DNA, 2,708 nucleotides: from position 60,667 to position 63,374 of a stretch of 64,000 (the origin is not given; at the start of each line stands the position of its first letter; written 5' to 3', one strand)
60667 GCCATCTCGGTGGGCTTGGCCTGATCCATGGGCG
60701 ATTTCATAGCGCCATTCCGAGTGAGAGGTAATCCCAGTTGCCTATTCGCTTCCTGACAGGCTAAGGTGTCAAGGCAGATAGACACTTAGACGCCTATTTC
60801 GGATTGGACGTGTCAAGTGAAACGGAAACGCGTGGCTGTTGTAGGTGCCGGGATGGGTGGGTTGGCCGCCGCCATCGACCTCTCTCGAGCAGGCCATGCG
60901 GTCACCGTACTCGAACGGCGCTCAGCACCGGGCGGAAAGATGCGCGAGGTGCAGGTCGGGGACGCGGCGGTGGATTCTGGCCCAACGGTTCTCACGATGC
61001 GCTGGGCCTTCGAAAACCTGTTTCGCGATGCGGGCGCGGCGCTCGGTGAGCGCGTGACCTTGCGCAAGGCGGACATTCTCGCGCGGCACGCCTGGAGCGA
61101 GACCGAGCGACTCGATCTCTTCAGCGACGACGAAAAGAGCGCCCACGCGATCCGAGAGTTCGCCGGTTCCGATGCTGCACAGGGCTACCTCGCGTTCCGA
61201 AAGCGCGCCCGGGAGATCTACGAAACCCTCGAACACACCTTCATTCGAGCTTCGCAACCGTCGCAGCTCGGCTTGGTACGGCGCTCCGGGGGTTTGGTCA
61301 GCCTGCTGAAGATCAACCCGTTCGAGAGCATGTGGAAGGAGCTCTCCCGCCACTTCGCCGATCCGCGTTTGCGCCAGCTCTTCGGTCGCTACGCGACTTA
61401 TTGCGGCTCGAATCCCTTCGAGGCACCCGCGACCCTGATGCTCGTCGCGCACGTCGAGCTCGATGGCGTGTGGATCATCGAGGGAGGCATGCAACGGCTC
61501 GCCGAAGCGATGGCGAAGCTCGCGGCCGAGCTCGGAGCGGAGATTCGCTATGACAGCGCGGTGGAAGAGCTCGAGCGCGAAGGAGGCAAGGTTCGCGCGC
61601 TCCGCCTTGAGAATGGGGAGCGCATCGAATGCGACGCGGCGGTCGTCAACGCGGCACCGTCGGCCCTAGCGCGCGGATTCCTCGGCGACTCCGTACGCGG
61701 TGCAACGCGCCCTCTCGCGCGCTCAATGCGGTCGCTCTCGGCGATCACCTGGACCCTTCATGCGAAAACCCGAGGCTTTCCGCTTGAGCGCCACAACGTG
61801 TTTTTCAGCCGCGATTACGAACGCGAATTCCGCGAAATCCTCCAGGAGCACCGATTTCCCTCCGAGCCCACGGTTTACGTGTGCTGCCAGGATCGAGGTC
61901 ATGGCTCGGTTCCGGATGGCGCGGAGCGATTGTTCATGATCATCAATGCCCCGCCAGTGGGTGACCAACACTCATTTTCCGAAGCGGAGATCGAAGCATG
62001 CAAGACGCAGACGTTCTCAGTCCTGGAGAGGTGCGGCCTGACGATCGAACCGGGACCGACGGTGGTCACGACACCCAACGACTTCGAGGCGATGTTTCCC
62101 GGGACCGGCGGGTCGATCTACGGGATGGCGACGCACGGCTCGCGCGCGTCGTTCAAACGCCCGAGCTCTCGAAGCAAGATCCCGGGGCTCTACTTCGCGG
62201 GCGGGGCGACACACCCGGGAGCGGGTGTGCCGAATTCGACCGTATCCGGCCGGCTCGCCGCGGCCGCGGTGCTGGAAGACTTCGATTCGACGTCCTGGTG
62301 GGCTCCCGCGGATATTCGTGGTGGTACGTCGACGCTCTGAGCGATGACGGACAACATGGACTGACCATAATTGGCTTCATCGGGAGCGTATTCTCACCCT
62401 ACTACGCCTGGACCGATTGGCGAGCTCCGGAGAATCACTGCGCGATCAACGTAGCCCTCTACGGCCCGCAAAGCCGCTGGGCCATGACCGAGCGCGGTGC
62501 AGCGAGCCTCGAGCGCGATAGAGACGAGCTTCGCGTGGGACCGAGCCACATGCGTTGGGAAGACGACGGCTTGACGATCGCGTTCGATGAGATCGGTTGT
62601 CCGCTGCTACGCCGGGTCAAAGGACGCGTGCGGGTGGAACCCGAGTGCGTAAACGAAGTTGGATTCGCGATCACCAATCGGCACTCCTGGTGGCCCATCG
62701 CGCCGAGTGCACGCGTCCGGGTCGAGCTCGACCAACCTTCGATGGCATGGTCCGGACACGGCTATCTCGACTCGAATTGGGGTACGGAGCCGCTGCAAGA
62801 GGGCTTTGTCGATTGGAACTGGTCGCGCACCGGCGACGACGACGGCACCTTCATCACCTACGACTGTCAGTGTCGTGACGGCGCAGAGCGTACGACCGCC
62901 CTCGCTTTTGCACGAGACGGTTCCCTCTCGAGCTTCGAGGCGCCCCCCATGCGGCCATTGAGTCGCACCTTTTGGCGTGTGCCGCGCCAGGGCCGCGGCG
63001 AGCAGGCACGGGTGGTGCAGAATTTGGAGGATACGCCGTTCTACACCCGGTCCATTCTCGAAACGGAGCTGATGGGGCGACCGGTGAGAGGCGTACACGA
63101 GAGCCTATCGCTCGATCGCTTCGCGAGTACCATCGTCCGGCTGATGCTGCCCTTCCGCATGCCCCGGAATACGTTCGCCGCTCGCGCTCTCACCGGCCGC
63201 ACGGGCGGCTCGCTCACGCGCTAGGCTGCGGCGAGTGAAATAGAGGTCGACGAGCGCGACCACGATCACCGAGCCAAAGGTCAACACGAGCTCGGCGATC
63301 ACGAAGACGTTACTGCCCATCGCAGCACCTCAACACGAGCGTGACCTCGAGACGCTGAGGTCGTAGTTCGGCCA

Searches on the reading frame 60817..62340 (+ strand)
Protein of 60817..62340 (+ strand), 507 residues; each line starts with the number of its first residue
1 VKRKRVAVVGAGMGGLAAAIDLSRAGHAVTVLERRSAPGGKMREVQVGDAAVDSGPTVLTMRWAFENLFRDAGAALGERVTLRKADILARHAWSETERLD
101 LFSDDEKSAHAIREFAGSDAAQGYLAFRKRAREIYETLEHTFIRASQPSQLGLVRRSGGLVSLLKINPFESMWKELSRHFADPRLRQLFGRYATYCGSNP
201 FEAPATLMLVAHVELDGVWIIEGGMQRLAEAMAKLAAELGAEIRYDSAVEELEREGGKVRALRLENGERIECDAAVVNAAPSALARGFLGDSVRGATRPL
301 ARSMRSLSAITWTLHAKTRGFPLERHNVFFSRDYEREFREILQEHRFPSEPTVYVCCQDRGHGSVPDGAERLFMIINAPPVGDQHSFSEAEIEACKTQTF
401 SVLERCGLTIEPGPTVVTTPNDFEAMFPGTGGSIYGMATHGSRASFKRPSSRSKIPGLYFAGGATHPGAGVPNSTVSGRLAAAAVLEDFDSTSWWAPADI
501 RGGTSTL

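Call 5: search_protein_families(library=pfam, proteins=[window:60817-62340:+], max_evalue=0.01)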
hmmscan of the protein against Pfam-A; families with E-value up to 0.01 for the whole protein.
window:60817-62340:+ (507 aa): 13 families
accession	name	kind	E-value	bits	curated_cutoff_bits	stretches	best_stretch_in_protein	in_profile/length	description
PF01593.30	Amino_oxidase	-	2e-37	130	19.8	1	13-486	1-443/443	Flavin containing amine oxidoreductase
PF01266.30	DAO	-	9.7e-16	58.7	27.9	1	5-323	1-246/353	FAD dependent oxidoreductase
PF13450.12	NAD_binding_8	-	2.3e-13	50.7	21.9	1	8-61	1-54/68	NAD(P)-binding Rossmann-like domain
PF07992.20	Pyr_redox_2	-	4.1e-10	40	26.1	1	5-55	2-53/291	Pyridine nucleotide-disulphide oxidoreductase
PF00890.30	FAD_binding_2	-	1.1e-08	35.1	20.4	1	6-279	2-200/414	FAD binding domain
PF03486.20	HI0933_like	-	2.1e-08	34.3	50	1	5-43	2-40/244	HI0933-like protein Rossmann domain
PF12831.13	FAD_oxidored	-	7.6e-08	32.5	27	1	6-43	2-39/416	FAD dependent oxidoreductase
PF00070.33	Pyr_redox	-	1.1e-07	32.7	22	1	5-39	1-35/82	Pyridine nucleotide-disulphide oxidoreductase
PF01494.25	FAD_binding_3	-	8.9e-05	22.3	22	1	5-38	3-36/349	FAD binding domain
PF01946.23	Thi4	-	0.00026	20.8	26.2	1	5-42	19-57/235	Thi4 family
PF01134.28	GIDA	-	0.001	18.6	22.1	0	6-33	2-29/391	Glucose inhibited division protein A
PF13738.12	Pyr_redox_3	-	0.0039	16.9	30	0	4-36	165-197/305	Pyridine nucleotide-disulphide oxidoreductase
PF04820.20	Trp_halogenase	-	0.0091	15.3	21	0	5-54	1-49/458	Tryptophan halogenase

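Call 50: search_protein_families(library=ncbifam, proteins=[window:60817-62340:+], max_evalue=0.00001)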
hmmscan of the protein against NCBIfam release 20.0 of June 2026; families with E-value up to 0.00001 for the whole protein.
window:60817-62340:+ (507 aa): 38 families (the best 25 are shown)
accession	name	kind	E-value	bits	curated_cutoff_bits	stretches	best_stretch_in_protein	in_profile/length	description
NF045637.1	carotdesatCrtDProt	equivalog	1.4e-204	680.1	580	1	6-488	1-485/485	1-hydroxycarotenoid 3,4-desaturase CrtD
TIGR02734.1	crtI_fam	subfamily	6.3e-91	305.6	238.1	1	6-491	1-494/504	phytoene desaturase family protein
NF058655.1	CrtID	equivalog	1e-64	219.2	640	1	6-482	1-478/478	bifunctional phytoene desaturase/3,4-desaturase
NF042421.1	hydcarot_desat_CrtD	equivalog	1.5e-56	191.8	500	1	4-483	2-481/487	1-hydroxycarotenoid 3,4-desaturase CrtD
TIGR03467.1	HpnE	equivalog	6.6e-18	65.2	283.05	1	6-59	1-56/430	hydroxysqualene dehydroxylase HpnE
NF005560.0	PRK07233.1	equivalog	5.8e-17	61.6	252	2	5-52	2-49/435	hypothetical protein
TIGR02730.1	carot_isom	equivalog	1e-13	51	586.9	1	7-280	4-283/493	carotenoid isomerase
TIGR02733.1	desat_CrtD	equivalog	2.7e-12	46.1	549.7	0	4-57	2-55/492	C-3',4' desaturase CrtD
NF001933.0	PRK00711.1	subfamily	9.1e-12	44.7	383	0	5-40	2-37/429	D-amino acid dehydrogenase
NF045689.1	BCarotKetCrtO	equivalog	1.1e-10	40.7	1000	0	1-41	1-41/563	beta-carotene ketolase CrtO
NF009410.0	PRK12771.1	subfamily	5.8e-10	38.4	516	1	4-43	139-178/566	NAD(P)-binding protein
NF008845.0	PRK11883.1-5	equivalog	6.3e-10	37.9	560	0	2-59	3-66/468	protoporphyrinogen oxidase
TIGR02485.1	CobZ_N-term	equivalog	9.7e-10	37.8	372.55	0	221-280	123-185/437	FAD-dependent tricarballylate dehydrogenase TcuA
NF006130.0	PRK08274.1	equivalog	9.7e-09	34.5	369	0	220-279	126-189/467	FAD-dependent tricarballylate dehydrogenase TcuA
TIGR03997.1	mycofact_OYE_2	equivalog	1.4e-08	33.6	793.15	1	2-45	378-421/645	mycofactocin system FadH/OYE family oxidoreductase 2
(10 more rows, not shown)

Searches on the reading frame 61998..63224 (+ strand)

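Call 5: search_protein_families(library=pfam, proteins=[window:61998-63224:+], max_evalue=0.01)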
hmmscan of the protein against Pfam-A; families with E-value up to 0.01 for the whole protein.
window:61998-63224:+ (408 aa): 0 families

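Call 14: search_protein_families(library=pfam, proteins=[window:61998-63224:+], max_evalue=0.001)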
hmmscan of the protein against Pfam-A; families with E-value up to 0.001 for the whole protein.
window:61998-63224:+ (408 aa): 0 families

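Call 50: search_protein_families(library=ncbifam, proteins=[window:61998-63224:+], max_evalue=0.00001)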
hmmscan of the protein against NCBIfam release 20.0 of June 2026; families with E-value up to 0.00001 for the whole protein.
window:61998-63224:+ (408 aa): 1 family
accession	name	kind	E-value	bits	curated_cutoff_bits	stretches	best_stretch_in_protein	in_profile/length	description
NF045922.1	CarotHydtaseCrtCRhod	equivalog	6.1e-89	298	400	1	124-391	1-274/278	carotenoid 1,2-hydratase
